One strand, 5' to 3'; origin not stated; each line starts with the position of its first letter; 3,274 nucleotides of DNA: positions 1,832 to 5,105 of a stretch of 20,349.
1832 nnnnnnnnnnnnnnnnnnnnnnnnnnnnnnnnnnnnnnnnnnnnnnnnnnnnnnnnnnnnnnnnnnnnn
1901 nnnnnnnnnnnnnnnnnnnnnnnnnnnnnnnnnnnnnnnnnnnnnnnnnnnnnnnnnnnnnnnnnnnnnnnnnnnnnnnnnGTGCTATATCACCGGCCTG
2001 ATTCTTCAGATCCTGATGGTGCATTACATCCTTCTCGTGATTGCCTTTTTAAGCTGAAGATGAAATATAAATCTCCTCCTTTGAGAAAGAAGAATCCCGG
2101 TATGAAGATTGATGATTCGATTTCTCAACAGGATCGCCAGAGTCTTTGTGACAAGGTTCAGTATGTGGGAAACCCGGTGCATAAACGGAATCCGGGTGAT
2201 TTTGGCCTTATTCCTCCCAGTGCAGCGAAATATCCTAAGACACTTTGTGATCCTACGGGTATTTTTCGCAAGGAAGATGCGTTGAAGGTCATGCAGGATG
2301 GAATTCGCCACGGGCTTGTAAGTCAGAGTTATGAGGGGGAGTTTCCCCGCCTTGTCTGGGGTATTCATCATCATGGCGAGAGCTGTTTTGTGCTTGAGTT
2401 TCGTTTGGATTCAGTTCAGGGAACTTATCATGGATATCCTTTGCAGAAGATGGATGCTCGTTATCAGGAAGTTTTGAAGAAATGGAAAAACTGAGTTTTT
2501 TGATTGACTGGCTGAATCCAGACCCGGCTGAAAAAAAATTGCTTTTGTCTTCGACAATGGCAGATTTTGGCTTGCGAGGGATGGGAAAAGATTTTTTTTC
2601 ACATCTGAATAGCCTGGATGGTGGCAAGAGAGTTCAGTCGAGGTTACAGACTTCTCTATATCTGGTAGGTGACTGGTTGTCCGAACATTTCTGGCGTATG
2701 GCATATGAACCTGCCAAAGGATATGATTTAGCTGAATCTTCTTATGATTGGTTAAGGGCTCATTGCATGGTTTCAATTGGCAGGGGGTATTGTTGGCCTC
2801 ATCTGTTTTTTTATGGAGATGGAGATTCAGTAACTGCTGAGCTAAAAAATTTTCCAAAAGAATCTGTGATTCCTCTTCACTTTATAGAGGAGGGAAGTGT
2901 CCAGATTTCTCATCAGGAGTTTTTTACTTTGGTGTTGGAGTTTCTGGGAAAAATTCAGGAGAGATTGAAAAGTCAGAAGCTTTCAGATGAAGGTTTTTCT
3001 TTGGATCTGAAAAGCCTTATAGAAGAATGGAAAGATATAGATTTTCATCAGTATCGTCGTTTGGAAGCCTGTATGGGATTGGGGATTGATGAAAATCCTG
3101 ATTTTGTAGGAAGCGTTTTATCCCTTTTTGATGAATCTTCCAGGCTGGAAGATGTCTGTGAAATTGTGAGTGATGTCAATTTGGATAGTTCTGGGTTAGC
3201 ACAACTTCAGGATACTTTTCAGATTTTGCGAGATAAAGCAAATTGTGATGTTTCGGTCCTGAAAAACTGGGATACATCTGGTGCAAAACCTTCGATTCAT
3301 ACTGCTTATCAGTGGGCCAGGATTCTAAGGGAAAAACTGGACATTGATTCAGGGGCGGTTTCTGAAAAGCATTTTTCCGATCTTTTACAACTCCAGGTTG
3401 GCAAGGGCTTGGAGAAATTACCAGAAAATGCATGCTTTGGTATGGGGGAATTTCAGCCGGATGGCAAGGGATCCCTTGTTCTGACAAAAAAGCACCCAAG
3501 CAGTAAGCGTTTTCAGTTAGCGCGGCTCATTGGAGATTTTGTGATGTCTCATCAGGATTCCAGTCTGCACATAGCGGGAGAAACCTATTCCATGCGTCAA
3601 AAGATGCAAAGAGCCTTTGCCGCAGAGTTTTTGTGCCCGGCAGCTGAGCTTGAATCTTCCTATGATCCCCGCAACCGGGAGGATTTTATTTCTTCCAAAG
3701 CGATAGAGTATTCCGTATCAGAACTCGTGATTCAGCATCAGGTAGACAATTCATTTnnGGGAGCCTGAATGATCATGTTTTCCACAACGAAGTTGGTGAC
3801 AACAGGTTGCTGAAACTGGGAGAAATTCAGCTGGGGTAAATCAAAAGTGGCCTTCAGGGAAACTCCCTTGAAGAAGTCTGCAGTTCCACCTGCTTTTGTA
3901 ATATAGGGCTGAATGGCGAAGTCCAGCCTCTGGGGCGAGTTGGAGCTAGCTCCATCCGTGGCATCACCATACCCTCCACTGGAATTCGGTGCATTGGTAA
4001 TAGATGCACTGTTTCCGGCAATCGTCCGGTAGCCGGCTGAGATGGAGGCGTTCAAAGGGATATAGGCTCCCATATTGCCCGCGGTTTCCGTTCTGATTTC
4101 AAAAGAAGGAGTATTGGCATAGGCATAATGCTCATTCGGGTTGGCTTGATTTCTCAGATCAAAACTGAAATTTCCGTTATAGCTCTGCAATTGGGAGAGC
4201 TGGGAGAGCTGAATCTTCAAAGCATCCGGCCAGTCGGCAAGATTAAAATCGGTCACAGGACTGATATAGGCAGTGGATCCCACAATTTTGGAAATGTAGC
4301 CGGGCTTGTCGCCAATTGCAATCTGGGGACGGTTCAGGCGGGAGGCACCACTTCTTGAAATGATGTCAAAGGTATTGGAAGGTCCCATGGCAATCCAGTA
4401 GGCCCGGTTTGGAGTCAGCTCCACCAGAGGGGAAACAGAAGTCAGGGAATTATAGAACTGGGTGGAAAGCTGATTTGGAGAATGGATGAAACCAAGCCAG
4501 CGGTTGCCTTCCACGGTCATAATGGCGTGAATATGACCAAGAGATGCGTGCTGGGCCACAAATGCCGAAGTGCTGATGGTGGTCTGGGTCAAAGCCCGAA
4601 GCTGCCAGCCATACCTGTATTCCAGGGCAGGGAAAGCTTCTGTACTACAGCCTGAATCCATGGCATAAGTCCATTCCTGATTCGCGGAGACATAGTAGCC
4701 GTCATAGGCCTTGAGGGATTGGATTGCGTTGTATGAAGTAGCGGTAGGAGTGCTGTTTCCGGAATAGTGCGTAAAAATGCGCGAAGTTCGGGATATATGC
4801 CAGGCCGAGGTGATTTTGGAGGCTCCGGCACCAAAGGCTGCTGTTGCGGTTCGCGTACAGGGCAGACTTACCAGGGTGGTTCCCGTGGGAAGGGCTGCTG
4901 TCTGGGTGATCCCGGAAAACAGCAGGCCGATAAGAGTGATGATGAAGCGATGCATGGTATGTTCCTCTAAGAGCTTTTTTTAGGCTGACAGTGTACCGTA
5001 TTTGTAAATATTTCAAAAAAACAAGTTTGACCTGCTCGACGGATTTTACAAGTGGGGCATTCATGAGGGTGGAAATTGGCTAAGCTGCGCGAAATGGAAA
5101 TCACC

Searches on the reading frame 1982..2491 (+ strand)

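Call 12: search_protein_families(library=pfam, proteins=[window:1982-2491:+], max_evalue=0.01)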
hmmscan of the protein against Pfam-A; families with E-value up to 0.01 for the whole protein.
window:1982-2491:+ (170 aa): 0 families

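Call 53: search_protein_families(library=padloc, proteins=[window:1982-2491:+], max_evalue=0.01)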
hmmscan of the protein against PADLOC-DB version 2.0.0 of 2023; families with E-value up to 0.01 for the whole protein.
window:1982-2491:+ (170 aa): 1 family
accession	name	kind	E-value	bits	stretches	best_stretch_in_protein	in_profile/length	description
PDLC03898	NsnC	-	0.0086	13.7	0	138-169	233-262/263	-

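Call 54: search_protein_families(library=phrogs, proteins=[window:1982-2491:+], max_evalue=0.01)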
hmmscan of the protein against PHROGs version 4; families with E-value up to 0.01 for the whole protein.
window:1982-2491:+ (170 aa): 0 families

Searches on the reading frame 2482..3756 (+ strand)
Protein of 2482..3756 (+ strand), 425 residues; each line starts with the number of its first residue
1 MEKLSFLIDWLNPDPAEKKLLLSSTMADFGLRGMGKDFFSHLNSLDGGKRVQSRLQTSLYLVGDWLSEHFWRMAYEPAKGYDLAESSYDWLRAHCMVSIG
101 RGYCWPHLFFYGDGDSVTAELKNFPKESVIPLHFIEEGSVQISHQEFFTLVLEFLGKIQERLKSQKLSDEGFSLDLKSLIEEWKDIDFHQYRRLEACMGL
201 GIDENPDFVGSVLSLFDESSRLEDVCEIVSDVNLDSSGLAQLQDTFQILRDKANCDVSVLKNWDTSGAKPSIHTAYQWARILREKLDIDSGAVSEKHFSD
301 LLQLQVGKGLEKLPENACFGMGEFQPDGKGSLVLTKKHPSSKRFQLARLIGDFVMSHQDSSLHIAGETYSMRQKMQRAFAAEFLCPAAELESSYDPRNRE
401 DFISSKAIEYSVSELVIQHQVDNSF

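Call 3: search_protein_families(library=pfam, proteins=[window:2482-3756:+], max_evalue=1)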
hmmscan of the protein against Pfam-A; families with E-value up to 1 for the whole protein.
window:2482-3756:+ (425 aa): 2 families
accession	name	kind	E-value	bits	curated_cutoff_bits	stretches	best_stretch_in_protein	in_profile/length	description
PF03241.18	HpaB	-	0.0019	17.8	25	1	297-382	101-191/202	4-hydroxyphenylacetate 3-hydroxylase C terminal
PF06114.19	Peptidase_M78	-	0.052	13.8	22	1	336-420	36-121/123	IrrE N-terminal-like domain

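Call 4: search_protein_families(library=ncbifam, proteins=[window:2482-3756:+], max_evalue=1)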
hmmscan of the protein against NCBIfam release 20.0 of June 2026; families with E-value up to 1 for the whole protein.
window:2482-3756:+ (425 aa): 0 families

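Call 53: search_protein_families(library=padloc, proteins=[window:2482-3756:+], max_evalue=0.01)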
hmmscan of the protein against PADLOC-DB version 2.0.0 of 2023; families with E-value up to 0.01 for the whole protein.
window:2482-3756:+ (425 aa): 1 family
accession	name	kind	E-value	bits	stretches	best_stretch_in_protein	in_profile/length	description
PDLC03949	RmrA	-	0.00058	16.8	1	335-421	182-262/363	-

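Call 54: search_protein_families(library=phrogs, proteins=[window:2482-3756:+], max_evalue=0.01)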
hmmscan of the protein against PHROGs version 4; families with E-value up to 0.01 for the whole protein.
window:2482-3756:+ (425 aa): 0 families

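Call 67: search_solved_structures(query=window:2482-3756:+, max_evalue=10, show_alignments=2)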
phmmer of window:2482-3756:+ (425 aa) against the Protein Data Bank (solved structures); distinct sequences matched with E-value up to 10: 2.
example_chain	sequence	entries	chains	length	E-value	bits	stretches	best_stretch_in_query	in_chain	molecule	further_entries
8v9u_A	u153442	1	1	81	0.2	14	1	115-182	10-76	DNA (cytosine-5)-methyltransferase 1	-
2mez_A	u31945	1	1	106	0.52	12.6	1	227-301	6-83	Multiprotein Bridging Factor (MBP-like)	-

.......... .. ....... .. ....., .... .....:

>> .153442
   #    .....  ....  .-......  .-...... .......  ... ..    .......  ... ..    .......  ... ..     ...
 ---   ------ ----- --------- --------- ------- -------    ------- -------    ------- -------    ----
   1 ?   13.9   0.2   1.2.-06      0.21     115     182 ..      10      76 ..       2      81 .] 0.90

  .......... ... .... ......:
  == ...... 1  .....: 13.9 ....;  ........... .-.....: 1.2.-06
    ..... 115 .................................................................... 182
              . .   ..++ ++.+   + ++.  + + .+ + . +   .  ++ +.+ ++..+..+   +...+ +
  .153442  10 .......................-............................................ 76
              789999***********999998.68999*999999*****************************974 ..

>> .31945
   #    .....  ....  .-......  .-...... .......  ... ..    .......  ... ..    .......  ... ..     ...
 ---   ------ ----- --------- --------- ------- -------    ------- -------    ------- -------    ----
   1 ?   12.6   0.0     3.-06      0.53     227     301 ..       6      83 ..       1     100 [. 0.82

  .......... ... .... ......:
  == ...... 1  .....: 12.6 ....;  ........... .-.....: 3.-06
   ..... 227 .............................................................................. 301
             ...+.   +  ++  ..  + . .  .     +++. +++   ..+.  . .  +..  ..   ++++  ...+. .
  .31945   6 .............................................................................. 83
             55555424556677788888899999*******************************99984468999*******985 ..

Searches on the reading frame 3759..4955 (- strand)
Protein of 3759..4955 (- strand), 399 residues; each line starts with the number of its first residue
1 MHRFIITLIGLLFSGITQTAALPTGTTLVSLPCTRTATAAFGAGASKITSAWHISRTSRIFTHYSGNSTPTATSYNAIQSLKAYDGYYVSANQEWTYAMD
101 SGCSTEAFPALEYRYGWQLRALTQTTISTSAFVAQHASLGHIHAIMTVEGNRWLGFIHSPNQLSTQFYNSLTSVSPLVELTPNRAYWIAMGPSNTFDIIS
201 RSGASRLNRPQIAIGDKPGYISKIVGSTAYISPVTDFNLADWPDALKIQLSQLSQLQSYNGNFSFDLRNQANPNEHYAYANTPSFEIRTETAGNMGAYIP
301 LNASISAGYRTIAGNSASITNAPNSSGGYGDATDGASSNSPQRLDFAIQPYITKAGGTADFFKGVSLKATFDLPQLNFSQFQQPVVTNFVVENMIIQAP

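Call 3: search_protein_families(library=pfam, proteins=[window:3759-4955:-], max_evalue=1)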
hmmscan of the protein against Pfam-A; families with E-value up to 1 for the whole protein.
window:3759-4955:- (399 aa): 0 families

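Call 4: search_protein_families(library=ncbifam, proteins=[window:3759-4955:-], max_evalue=1)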
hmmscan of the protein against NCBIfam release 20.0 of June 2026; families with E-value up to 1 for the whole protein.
window:3759-4955:- (399 aa): 0 families

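Call 27: list_cluster_members(proteins=[P0001, window:3759-4955:-, window:2482-3756:+, window:10487-11311:+, window:11649-14126:-, window:16774-17883:-])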
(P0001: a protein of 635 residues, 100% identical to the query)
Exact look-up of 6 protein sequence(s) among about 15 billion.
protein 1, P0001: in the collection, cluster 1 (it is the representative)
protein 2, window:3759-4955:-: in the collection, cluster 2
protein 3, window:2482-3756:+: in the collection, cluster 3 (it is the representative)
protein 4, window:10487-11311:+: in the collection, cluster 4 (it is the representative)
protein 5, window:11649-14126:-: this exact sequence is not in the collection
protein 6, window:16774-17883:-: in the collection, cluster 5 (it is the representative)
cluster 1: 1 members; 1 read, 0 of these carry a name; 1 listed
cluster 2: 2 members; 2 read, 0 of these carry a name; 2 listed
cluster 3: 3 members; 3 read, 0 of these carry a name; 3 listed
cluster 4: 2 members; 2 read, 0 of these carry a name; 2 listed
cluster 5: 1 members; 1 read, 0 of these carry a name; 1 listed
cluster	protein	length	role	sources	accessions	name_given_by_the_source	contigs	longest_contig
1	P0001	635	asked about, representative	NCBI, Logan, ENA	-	-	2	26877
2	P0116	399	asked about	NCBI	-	-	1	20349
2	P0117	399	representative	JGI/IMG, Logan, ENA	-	-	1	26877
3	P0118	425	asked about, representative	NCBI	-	-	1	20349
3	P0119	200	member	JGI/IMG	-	-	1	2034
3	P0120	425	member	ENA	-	-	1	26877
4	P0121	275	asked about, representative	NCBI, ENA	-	-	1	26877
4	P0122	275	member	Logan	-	-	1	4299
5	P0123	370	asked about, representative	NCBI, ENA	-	-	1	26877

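Call 53: search_protein_families(library=padloc, proteins=[window:3759-4955:-], max_evalue=0.01)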
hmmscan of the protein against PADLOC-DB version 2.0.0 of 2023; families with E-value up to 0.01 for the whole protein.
window:3759-4955:- (399 aa): 0 families

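Call 54: search_protein_families(library=phrogs, proteins=[window:3759-4955:-], max_evalue=0.01)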
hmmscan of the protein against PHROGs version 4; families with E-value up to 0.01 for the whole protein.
window:3759-4955:- (399 aa): 0 families
